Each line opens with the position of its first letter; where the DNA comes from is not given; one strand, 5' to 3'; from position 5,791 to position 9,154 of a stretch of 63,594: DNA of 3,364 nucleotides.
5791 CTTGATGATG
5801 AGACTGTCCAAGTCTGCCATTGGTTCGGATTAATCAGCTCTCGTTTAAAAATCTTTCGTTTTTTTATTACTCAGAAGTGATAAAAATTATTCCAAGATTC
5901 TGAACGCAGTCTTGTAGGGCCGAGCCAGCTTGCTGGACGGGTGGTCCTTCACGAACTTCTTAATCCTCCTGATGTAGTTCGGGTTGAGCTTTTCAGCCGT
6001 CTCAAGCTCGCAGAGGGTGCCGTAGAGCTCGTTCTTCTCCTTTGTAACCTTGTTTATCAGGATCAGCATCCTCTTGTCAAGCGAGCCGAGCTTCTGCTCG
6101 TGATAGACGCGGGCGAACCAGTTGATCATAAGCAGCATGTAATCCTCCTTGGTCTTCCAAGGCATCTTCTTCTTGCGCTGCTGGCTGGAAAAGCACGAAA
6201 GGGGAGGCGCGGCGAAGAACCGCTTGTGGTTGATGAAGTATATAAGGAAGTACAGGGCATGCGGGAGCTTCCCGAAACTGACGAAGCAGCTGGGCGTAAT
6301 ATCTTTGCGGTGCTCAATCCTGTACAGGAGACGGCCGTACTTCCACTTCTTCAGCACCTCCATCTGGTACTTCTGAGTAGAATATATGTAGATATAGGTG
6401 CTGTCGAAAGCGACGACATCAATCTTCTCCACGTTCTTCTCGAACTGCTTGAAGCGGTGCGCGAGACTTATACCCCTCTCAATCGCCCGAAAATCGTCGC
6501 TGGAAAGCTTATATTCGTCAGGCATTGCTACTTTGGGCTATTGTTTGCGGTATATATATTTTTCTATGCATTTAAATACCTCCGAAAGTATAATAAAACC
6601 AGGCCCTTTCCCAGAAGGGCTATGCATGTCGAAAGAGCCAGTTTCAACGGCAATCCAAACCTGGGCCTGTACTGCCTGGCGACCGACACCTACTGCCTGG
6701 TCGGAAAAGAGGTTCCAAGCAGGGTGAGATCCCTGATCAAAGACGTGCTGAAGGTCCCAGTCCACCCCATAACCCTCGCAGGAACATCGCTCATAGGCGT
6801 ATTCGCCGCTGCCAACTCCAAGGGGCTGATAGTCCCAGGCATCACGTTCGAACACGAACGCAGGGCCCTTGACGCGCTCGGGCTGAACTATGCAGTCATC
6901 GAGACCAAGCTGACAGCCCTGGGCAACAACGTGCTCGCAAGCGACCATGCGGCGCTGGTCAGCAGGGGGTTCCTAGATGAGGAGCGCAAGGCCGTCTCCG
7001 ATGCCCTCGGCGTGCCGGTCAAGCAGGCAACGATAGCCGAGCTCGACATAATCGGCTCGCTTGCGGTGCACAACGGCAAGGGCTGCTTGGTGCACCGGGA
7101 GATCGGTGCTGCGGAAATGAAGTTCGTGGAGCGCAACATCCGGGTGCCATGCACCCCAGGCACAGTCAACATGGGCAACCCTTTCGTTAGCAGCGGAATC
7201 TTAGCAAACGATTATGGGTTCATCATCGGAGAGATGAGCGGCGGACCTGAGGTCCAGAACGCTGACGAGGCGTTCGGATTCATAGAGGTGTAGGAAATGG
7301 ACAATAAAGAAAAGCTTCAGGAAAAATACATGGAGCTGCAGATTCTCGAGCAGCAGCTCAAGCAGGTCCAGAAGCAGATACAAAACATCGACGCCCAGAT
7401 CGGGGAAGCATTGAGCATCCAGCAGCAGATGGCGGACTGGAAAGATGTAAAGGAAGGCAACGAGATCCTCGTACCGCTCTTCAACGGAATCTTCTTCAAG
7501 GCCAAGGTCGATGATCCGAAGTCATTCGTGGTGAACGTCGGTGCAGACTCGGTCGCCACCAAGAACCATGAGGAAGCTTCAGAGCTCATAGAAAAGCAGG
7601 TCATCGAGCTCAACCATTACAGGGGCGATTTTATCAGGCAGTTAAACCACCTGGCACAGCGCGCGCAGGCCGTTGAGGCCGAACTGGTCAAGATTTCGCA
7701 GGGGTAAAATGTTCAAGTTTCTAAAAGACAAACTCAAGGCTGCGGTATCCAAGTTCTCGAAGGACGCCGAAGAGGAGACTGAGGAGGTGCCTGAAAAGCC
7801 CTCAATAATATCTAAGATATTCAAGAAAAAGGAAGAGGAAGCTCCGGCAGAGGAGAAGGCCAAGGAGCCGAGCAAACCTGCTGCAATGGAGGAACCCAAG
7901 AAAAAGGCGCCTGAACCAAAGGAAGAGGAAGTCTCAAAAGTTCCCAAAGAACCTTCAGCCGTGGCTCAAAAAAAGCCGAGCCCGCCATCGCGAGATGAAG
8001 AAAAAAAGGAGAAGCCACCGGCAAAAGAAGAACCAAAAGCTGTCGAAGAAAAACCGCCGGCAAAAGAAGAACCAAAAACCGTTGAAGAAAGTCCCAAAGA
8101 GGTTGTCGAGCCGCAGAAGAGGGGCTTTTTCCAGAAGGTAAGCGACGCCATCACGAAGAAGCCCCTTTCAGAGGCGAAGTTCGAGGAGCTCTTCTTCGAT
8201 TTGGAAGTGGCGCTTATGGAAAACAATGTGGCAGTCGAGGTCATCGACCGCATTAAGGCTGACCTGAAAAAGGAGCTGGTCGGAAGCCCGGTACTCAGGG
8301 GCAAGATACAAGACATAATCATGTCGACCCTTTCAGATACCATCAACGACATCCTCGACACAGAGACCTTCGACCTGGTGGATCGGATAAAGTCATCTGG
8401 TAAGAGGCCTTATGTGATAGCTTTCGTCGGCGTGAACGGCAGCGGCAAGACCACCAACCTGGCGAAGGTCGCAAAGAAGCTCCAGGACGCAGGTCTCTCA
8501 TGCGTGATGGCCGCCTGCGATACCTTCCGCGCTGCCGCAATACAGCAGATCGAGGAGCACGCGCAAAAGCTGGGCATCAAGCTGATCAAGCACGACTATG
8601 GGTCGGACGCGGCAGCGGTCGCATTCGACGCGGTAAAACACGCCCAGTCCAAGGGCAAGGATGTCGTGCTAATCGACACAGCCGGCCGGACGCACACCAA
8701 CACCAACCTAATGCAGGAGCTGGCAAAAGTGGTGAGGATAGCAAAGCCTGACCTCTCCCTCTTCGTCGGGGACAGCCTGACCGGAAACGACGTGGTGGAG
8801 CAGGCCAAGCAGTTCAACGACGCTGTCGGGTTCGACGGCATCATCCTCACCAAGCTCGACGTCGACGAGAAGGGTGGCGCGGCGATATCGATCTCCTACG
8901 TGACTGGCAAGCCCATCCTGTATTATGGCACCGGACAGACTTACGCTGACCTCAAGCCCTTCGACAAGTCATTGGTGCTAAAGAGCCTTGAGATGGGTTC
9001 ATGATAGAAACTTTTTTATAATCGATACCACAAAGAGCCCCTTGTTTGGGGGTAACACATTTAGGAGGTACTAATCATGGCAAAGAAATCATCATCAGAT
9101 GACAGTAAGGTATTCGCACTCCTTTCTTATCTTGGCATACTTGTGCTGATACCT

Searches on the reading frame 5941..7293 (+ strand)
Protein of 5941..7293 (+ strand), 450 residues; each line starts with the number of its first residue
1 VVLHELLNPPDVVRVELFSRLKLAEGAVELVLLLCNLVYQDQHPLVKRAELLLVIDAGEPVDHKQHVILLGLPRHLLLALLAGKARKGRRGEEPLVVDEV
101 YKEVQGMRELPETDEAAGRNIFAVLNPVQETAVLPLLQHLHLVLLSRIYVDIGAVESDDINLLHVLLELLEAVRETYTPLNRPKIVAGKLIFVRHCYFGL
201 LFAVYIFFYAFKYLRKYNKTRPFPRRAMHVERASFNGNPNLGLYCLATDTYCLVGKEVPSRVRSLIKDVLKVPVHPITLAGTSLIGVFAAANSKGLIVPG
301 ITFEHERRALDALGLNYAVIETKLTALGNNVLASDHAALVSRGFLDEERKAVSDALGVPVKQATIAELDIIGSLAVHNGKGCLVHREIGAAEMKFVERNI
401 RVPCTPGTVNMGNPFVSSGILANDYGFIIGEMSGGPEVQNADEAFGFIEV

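Call 62: search_protein_families(library=ncbifam, proteins=[window:5941-7293:+], max_evalue=1e-10)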
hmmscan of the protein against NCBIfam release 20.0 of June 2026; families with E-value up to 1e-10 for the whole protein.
window:5941-7293:+ (450 aa): 13 families
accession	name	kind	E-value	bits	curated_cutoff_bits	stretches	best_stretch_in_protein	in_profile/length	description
TIGR00323.1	eIF-6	equivalog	1.7e-55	187.7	137.75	1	232-447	1-215/215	translation initiation factor IF-6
NF003133.0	PRK04046.2-5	equivalog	3e-52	177.4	324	1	231-449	3-221/223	translation initiation factor IF-6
NF003135.0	PRK04046.3-3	equivalog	1.7e-50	171.5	320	1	228-445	3-222/226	translation initiation factor IF-6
NF003129.0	PRK04046.1-5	equivalog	3.1e-48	164.4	385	1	228-448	1-227/228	translation initiation factor IF-6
NF003126.0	PRK04046.1-1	equivalog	9.7e-48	162.6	283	1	228-446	1-222/223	translation initiation factor IF-6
NF003132.0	PRK04046.2-4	equivalog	6.6e-43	146.9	278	1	233-447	5-218/219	translation initiation factor IF-6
NF003128.0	PRK04046.1-4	equivalog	1.7e-42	145.4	337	1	231-449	2-221/221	translation initiation factor IF-6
NF003130.0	PRK04046.2-1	equivalog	4e-41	140.9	307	1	233-449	5-219/219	translation initiation factor IF-6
NF003127.0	PRK04046.1-3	equivalog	5.1e-40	137.6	333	1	232-448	4-226/227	translation initiation factor IF-6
NF003134.0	PRK04046.3-2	equivalog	5.1e-40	137.4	360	1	234-445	6-218/222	translation initiation factor IF-6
NF003136.0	PRK04046.3-5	equivalog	2.4e-36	125.5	397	1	228-446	1-223/227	translation initiation factor IF-6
NF003131.0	PRK04046.2-2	equivalog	5.5e-35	120.9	357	1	240-443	12-213/216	translation initiation factor IF-6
NF003137.0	PRK04046.3-7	equivalog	3.1e-30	105.4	434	1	231-449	3-218/218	translation initiation factor IF-6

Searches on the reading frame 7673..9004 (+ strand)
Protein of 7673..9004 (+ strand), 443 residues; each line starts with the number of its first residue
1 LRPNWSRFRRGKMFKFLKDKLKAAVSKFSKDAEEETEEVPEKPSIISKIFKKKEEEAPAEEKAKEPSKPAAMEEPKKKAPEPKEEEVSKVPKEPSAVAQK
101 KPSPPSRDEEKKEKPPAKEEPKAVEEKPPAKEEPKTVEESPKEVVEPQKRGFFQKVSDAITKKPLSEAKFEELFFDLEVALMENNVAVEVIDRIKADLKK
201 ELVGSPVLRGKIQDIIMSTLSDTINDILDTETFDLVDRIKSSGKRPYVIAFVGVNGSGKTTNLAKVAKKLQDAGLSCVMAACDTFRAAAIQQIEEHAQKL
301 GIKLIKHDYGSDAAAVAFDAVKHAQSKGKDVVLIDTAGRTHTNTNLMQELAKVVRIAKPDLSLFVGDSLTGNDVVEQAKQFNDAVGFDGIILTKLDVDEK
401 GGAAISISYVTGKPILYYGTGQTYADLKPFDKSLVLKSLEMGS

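Call 62: search_protein_families(library=ncbifam, proteins=[window:7673-9004:+], max_evalue=1e-10)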
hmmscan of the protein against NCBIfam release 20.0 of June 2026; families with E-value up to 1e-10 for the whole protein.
window:7673-9004:+ (443 aa): 8 families
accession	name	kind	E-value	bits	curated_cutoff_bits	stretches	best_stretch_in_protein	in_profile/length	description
TIGR00064.1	ftsY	equivalog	1.9e-91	306.2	260.7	1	171-437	4-276/279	signal recognition particle-docking protein FtsY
TIGR00959.1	ffh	equivalog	3.8e-66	223.7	473.2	1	156-434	12-289/428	signal recognition particle protein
TIGR01425.1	SRP54_euk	equivalog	1.9e-45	155.5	576.25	1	165-442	22-297/428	signal recognition particle protein SRP54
NF009368.0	PRK12726.1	equivalog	1.1e-17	64.3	832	1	238-425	200-382/407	flagellar biosynthesis regulator FlhF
TIGR03499.1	FlhF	equivalog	6.6e-17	62.4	174.15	1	65-338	55-286/286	flagellar biosynthesis GTPase FlhF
NF005230.0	PRK06731.1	equivalog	8e-17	61.4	553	1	244-423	84-260/281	flagellar biosynthesis regulator FlhF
NF009367.0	PRK12724.1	equivalog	7.6e-16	58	718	1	242-431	220-406/433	flagellar biosynthesis regulator FlhF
NF009366.0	PRK12723.1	equivalog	7.7e-13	48.3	585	1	176-424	113-351/388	flagellar biosynthesis regulator FlhF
